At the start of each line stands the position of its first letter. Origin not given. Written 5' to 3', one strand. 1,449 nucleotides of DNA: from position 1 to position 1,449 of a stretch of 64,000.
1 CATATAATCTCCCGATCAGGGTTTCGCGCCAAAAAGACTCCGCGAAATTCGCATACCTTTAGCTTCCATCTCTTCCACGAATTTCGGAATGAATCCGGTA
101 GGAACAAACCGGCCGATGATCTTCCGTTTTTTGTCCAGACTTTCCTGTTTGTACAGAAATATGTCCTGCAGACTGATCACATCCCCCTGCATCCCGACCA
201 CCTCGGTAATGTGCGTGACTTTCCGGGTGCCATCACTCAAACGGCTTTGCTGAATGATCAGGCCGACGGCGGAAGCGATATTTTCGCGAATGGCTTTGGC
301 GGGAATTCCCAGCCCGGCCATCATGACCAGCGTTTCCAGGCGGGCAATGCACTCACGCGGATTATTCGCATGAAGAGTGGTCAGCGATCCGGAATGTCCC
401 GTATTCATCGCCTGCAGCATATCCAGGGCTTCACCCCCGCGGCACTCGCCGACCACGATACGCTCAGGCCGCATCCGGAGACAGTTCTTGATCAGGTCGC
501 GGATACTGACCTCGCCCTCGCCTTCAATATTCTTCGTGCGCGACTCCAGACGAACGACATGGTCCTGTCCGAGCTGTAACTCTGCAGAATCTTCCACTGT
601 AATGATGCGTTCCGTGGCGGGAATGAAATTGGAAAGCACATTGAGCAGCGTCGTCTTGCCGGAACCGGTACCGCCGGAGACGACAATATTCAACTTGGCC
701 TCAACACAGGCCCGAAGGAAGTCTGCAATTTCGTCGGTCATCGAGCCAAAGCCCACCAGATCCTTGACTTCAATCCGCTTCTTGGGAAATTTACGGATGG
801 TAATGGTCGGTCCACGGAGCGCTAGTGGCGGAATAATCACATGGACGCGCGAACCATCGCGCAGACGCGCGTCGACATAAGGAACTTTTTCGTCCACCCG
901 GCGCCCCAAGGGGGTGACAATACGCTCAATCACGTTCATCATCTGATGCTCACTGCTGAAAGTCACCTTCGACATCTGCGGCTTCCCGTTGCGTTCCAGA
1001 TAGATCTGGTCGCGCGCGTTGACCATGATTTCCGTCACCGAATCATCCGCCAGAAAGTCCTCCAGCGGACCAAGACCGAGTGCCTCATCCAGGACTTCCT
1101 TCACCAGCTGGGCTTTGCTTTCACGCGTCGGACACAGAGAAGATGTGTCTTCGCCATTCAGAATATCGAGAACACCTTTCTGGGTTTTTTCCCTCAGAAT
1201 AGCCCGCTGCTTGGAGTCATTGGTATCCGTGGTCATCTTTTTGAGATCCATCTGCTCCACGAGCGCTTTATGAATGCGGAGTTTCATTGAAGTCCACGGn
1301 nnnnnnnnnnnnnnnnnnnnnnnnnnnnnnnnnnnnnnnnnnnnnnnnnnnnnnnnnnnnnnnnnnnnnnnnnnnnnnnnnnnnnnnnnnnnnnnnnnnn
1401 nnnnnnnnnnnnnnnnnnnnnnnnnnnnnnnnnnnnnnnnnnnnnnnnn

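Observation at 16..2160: CpaE/TadZ-like ParA domain fused in-frame to the CpaF/TadA secretion ATPase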

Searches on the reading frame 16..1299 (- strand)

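Call 7: search_protein_families(library=ncbifam, proteins=[window:16-1299:-], max_evalue=0.01)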
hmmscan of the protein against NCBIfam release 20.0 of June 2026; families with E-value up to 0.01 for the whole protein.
window:16-1299:- (427 aa): 27 families (the best 25 are shown)
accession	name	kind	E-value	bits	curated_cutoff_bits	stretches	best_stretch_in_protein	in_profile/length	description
TIGR03819.1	heli_sec_ATPase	hypoth_equivalog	1.6e-98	330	373.15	1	61-365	37-339/340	TadA family conjugal transfer-associated ATPase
TIGR02788.1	VirB11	equivalog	1.4e-68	231.2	249.95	2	189-364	131-306/308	P-type DNA transfer ATPase VirB11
TIGR02782.1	TrbB_P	equivalog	3.6e-63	213.7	304.55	1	79-371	14-297/303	P-type conjugative transfer ATPase TrbB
NF010475.0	PRK13900.1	equivalog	3.5e-62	210.4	389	2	189-364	147-322/333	type IV secretion system ATPase VirB11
NF058587.1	archaellum_moto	equivalog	7e-57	193.3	550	1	49-383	120-451/527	archaellum flagellar ATPase motor FlaI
NF010469.0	PRK13894.1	subfamily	8.8e-57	192.8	508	1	66-371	15-311/320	conjugal transfer ATPase TrbB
NF010407.0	PRK13833.1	subfamily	5.1e-51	174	499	1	60-372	5-305/323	conjugal transfer protein TrbB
NF053672.1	bindosome_BasE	exception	1.8e-38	132.5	1000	1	111-384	178-442/512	bindosome assembly system ATPase subunit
NF010425.0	PRK13851.1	equivalog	1.9e-37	129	461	1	190-351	150-312/344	type IV secretion system protein VirB11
NF041000.1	ATPase_ComGA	equivalog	9.4e-18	64.1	300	1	193-326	118-247/267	competence type IV pilus ATPase ComGA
TIGR02525.1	plasmid_TraJ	equivalog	3.3e-15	55.9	368.3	1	193-360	140-306/372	plasmid transfer ATPase TraJ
TIGR01420.1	pilT_fam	subfamily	1.5e-14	54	319.1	1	85-367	11-282/343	PilT/PilU family type 4a pilus ATPase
TIGR02538.1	type_IV_pilB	equivalog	4.6e-14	51.9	675.65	1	181-354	295-451/564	type IV-A pilus assembly ATPase PilB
TIGR02533.1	type_II_gspE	equivalog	2.3e-13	49.7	630.25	1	163-322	205-357/486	type II secretion system ATPase GspE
NF007755.0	PRK10436.1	equivalog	2.4e-13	49.6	617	1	181-351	198-352/465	type II secretion system protein GspE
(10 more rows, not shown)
